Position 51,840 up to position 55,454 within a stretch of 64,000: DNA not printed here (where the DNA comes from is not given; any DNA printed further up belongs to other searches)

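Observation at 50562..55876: Candidate defence island: serine recombinase plus a 1,100-aa SF2 helicase with an uncharacterised 600-aa C-terminal half, bounded by tRNA-Ser(UGA)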

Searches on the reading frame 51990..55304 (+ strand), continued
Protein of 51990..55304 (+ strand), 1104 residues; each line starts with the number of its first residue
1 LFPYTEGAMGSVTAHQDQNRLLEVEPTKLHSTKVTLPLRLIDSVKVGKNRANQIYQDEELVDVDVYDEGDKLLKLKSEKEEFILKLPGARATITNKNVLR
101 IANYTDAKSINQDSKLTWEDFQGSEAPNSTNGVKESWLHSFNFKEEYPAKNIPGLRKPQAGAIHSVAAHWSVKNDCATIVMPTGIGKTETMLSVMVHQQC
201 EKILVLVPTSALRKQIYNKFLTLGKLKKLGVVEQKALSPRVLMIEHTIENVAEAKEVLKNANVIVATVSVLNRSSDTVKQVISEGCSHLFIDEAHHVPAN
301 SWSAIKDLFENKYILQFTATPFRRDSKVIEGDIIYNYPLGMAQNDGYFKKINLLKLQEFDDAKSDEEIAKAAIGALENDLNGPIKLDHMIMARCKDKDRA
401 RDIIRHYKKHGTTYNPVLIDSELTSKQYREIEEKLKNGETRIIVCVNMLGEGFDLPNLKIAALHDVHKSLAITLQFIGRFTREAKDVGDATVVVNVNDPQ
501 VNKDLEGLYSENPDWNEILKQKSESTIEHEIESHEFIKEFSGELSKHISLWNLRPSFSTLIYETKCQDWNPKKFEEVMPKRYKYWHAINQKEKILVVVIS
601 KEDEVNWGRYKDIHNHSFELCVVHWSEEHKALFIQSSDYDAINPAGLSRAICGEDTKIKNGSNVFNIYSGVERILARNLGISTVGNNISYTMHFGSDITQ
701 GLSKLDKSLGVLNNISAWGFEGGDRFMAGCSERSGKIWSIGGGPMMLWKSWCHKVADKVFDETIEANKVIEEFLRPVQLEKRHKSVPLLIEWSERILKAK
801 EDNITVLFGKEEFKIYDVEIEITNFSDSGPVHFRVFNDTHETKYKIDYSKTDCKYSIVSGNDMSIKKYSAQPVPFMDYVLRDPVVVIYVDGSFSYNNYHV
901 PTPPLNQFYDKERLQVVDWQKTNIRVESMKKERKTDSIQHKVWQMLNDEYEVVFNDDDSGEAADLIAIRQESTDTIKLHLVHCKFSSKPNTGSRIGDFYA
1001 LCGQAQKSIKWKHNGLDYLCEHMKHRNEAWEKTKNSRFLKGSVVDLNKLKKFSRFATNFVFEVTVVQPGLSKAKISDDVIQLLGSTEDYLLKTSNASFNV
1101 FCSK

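Call 55: get_annotated_region(hit=H1, flank=9000)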
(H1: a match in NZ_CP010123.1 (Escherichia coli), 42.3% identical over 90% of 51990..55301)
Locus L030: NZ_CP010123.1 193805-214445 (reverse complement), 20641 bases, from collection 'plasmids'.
description: Escherichia coli strain C5 plasmid A, complete sequence
organism: Escherichia coli (NCBI taxid 562)
taxonomy: Bacteria; Pseudomonadota; Gammaproteobacteria; Enterobacterales; Enterobacteriaceae; Escherichia; Escherichia coli
host: -; source: cow; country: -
typing (MOB-suite, as given by PLSDB): conjugative; replicon IncFIB,IncFIC,IncI-gamma/K1; relaxase MOBF; mating-pair formation MPF_F
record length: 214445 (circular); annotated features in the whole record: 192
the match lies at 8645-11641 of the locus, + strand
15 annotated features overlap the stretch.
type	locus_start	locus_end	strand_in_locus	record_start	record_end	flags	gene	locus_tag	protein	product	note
CDS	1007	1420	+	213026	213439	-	-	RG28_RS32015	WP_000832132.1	hypothetical protein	-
CDS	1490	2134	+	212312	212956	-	-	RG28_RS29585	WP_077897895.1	polymorphic toxin type 25 domain-containing protein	-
CDS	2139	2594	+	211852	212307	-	-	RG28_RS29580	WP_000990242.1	hypothetical protein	-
CDS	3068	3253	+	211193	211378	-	-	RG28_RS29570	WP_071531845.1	CPCC family cysteine-rich protein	-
CDS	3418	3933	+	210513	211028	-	-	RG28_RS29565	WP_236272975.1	hypothetical protein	-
CDS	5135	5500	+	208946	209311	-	cdiI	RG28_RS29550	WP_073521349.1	ribonuclease toxin immunity protein CdiI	-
CDS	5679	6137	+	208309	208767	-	tnpA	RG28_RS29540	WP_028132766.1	IS200/IS605 family transposase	-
CDS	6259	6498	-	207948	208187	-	-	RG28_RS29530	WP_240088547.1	type I toxin-antitoxin system SymE family toxin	-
CDS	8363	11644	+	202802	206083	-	-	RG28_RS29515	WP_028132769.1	DEAD/DEAH box helicase family protein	-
CDS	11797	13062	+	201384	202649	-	-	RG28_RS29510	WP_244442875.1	hypothetical protein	-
CDS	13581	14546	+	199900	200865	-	-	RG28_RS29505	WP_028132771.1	5'-nucleotidase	-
CDS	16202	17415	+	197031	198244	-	-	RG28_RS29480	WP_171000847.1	IS3 family transposase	-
CDS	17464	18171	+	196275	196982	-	-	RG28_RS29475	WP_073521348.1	outer membrane beta-barrel protein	-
CDS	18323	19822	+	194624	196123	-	-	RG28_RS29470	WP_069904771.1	phosphoethanolamine transferase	-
CDS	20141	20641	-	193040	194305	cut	-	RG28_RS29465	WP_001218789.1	integrase arm-type DNA-binding domain-containing protein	-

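Call 56: get_annotated_region(hit=H2, flank=8000)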
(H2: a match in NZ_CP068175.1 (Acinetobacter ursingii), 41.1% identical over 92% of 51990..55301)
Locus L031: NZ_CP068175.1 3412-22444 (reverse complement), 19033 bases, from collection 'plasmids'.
description: Acinetobacter ursingii strain FDAARGOS_1096 plasmid unnamed1, complete sequence
organism: Acinetobacter ursingii (NCBI taxid 108980)
taxonomy: Bacteria; Pseudomonadota; Gammaproteobacteria; Moraxellales; Moraxellaceae; Acinetobacter; Acinetobacter ursingii
host: -; source: -; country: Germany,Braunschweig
typing (MOB-suite, as given by PLSDB): non-mobilizable; replicon rep_cluster_639
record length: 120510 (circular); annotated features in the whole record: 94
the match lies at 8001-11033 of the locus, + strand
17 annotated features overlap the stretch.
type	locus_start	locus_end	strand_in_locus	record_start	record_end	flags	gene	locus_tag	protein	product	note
CDS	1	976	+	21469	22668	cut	-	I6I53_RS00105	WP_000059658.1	integrase arm-type DNA-binding domain-containing protein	GO:0015074 - DNA integration [Evidence IEA]; GO:0006310 - DNA recombination [Evidence IEA]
CDS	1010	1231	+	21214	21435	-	-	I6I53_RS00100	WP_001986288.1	hypothetical protein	-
CDS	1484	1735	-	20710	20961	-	-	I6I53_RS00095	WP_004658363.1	hypothetical protein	-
CDS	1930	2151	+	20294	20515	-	-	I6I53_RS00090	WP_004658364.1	helix-turn-helix transcriptional regulator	-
CDS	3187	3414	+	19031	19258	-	-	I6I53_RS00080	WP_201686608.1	hypothetical protein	-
CDS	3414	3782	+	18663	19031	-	-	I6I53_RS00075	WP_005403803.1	hypothetical protein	-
CDS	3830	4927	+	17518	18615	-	-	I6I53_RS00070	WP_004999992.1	DUF3800 domain-containing protein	-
CDS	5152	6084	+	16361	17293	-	-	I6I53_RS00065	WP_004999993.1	IS5 family transposase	-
CDS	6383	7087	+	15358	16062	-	-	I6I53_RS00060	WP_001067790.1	IS6-like element IS1008 family transposase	GO:0006313 - DNA transposition [Evidence IEA]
CDS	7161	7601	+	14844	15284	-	-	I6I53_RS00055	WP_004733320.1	hypothetical protein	-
CDS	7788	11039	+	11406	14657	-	-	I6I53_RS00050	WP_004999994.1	DEAD/DEAH box helicase family protein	-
CDS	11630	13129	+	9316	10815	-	gmtY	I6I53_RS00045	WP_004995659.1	gamma-mobile-trio recombinase GmtY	-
CDS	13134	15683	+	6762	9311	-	-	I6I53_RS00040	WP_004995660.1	integrase family protein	-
CDS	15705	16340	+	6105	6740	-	gmtX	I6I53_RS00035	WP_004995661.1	gamma-mobile-trio protein GmtX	-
CDS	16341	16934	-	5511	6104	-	-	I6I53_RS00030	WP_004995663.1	recombinase family protein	GO:0006310 - DNA recombination [Evidence IEA]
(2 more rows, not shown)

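Call 62: search_protein_families(library=pfam, proteins=[L033:12435-13685:+, L002:5390-6646:+, L004:12943-13812:+, L031:7161-7598:+], max_evalue=0.1)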
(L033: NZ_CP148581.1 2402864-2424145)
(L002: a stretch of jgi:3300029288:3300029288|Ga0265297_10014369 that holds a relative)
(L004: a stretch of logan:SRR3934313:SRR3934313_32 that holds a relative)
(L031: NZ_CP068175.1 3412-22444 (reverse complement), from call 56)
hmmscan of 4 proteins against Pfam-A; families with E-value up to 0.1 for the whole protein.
L033:12435-13685:+ (417 aa): 0 families

L002:5390-6646:+ (419 aa): 2 families
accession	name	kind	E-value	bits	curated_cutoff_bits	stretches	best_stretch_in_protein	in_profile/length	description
PF18895.5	T4SS_pilin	-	0.012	16.1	26.6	1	8-45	15-49/71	Type IV secretion system pilin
PF07843.16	DUF1634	-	0.032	14.8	27.5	1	10-58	3-50/102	Protein of unknown function (DUF1634)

L004:12943-13812:+ (290 aa): 0 families

L031:7161-7598:+ (146 aa): 1 family
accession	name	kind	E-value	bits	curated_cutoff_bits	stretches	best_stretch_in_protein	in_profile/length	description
PF14893.12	PNMA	-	0.018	15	25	0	113-142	17-46/161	PNMA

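Call 83: predict_structure(alignment_id=A2)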
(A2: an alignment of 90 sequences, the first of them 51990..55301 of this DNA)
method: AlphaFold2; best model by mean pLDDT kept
length: 1104 residues; sequences in the alignment: 90
mean_pLDDT: 89.0   pTM: 0.74
mean pLDDT of the five models: 89.0, 86.3, 86.0, 85.9, 85.7
residues with pLDDT >= 90: 724; 70-90: 305; 50-70: 58; < 50: 17
segments of 3 or more residues with pLDDT < 50: 1-15
pLDDT, mean of each block of 10 residues (from residue 1): 37 48 78 94 94 92 93 92 93 89 92 92 86 95 93 94 96 93 90 97 94 92 93 94 96 97 97 96 97 88 94 90 66 89 86 83 90 95 93 91 96 93 86 90 82 82 77 75 86 77 60 67 72 83 88 92 94 94 95 96 79 86 97 96 95 95 92 88 67 72 76 89 91 92 91 95 83 87 93 88 95 95 94 95 94 92 95 94 91 90 89 95 94 94 96 94 96 90 94 91 93 92 94 94 91 80 97 95 95 95 96
secondary structure, 60 per line:
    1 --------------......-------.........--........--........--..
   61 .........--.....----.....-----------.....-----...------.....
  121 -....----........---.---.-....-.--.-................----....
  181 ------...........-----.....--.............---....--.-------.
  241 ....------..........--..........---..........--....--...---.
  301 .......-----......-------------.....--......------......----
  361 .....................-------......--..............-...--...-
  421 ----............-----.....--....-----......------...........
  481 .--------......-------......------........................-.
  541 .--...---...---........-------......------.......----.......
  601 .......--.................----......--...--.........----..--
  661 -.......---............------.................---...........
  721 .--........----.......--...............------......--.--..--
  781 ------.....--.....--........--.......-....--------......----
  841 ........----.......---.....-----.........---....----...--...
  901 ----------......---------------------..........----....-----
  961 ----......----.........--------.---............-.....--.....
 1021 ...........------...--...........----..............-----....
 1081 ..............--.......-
elements in order (helices of 4 or more, strands of 3 or more residues): H15-20 E28-36 E39-46 E49-56 E59-69 E72-76 E81-85 E97-101 E116-120 H122-125 H130-137 H157-172 E177-180 H187-197 E203-207 H210-222 H226-229 E240-244 H251-260 E263-267 H268-272 H276-285 E288-291 H300-307 E313-318 E332-336 H339-344 E351-356 H361-381 E389-394 H397-410 E417-419 H425-436 E442-446 H449-452 E458-463 H470-481 E490-495 H503-508 H515-538 E556-563 H571-576 E583-589 E594-607 E610-626 E631-636 H644-652 H662-668 E672-683 E690-694 H695-706 E710-721 E724-731 E736-742 H745-759 H766-771 E787-791 H794-798 E804-808 E811-814 E819-822 E831-836 E841-848 E853-859 E863-867 H875-881 E885-888 E893-895 E898-900 E914-916 H938-947 E952-955 E965-970 E975-983 H996-1007 H1009-1013 H1016-1031 E1038-1040 H1043-1053 E1058-1071 H1077-1094 E1097-1103

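Call 86: fold_search(model_id=the predicted structure, library=pdb)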
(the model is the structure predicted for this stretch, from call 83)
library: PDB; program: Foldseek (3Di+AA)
matches with E <= 10: 1510; with E <= 0.001: 700
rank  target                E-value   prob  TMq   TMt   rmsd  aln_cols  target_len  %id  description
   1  5tnu_A                1.0e-14  1.00  0.13  0.29  23.1       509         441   17  S. tokodaii XPB II crystal structure at 3.0 Angstrom resolution (released 2017-11-01)
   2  7r7j_B                8.8e-14  1.00  0.24  0.42   5.7       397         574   18  Crystal structure of RadD with ADP (released 2022-04-13)
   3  6p4w_A                1.4e-13  1.00  0.18  0.37  21.0       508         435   17  XPB helicase in a complex with truncated Bax1 from Sulfurisphaera tokodaii at 2.96 Angstrom resolution (released 2020-06-03)
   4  6p4o_E                1.7e-13  1.00  0.19  0.41  19.2       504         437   17  Complex of XPB helicase with Bax1 endonuclease from Sulfurisphaera tokodaii at 3.15 Angstroms resolution (released 2020-06-03)
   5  2eyq_B                1.9e-13  1.00  0.22  0.21  25.4       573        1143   13  Crystal structure of Escherichia coli transcription-repair coupling factor (released 2006-02-28)
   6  6p4o_C                2.2e-13  1.00  0.21  0.45  16.4       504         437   18  Complex of XPB helicase with Bax1 endonuclease from Sulfurisphaera tokodaii at 3.15 Angstroms resolution (released 2020-06-03)
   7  6p4o_A                2.2e-13  1.00  0.21  0.45  16.4       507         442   18  Complex of XPB helicase with Bax1 endonuclease from Sulfurisphaera tokodaii at 3.15 Angstroms resolution (released 2020-06-03)
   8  8h5y_B                3.0e-13  1.00  0.23  0.42   5.7       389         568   20  Crystal structure of RadD- ADP complex (released 2023-10-18)
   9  6p4f_C                4.0e-13  1.00  0.22  0.51  20.1       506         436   17  Crystal structure of the XPB-Bax1-forked DNA ternary complex (released 2020-06-17)
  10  6jde_A                5.5e-13  1.00  0.23  0.42   5.3       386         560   18  crystal structure of a DNA repair protein (released 2019-06-26)
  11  8h5y_A                1.6e-12  1.00  0.23  0.41   6.0       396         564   19  Crystal structure of RadD- ADP complex (released 2023-10-18)
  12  7clg_B                2.8e-12  1.00  0.23  0.30  10.8       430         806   19  Crystal structure of the ATP-dependent restriction endonuclease SauUSI (released 2021-01-20)
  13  6jde_B                3.1e-12  1.00  0.23  0.41   6.1       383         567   20  crystal structure of a DNA repair protein (released 2019-06-26)
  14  6p66_A                3.1e-12  1.00  0.13  0.30  23.2       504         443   16  The crystal structure of the XPB complex with Bax1 from Archaeoglobus fulgidus at 3.0 Angstrom resolution (released 2020-06-17)
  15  4xqk_B                4.5e-12  1.00  0.25  0.19  10.9       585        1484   15  ATP-dependent Type ISP restriction-modification enzyme LlaBIII bound to DNA (released 2015-09-16)
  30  7clg_A                2.2e-11  1.00  0.23  0.29  20.5       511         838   16  Crystal structure of the ATP-dependent restriction endonuclease SauUSI (released 2021-01-20)
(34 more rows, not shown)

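Call 98: get_annotated_region(hit=H4, flank=7000)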
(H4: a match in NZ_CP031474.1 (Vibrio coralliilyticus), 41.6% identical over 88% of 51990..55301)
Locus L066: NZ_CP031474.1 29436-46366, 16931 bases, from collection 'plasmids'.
description: Vibrio coralliilyticus strain RE22 plasmid p337, complete sequence
organism: Vibrio coralliilyticus (NCBI taxid 190893)
taxonomy: Bacteria; Pseudomonadota; Gammaproteobacteria; Vibrionales; Vibrionaceae; Vibrio; Vibrio coralliilyticus
host: -; source: Oyster larvae,Bacterium; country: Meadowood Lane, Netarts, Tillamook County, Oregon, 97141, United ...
typing (MOB-suite, as given by PLSDB): mobilizable; replicon rep_cluster_564; relaxase MOBF
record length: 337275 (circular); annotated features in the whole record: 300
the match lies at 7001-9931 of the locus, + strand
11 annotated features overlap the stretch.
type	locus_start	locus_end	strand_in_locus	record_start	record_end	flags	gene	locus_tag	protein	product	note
CDS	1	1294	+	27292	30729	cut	-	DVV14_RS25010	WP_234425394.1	DEAD/DEAH box helicase family protein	-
CDS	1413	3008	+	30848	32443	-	-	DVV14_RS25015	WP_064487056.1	class I SAM-dependent DNA methyltransferase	-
CDS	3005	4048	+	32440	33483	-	-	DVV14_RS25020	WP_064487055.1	restriction endonuclease subunit S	GO:0006304 - DNA modification [Evidence IEA]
CDS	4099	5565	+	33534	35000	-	-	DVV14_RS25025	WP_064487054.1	DUF3696 domain-containing protein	-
CDS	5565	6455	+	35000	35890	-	-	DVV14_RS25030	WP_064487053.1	hypothetical protein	-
CDS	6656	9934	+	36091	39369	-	-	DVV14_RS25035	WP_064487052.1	DEAD/DEAH box helicase family protein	-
CDS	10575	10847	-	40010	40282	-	-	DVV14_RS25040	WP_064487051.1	helix-turn-helix transcriptional regulator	-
CDS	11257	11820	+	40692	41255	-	-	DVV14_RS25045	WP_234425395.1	hypothetical protein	-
CDS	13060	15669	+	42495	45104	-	-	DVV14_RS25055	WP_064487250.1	hypothetical protein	-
CDS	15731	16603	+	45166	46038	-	-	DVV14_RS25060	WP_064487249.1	hypothetical protein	-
CDS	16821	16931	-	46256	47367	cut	-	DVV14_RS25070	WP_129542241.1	IS3 family transposase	-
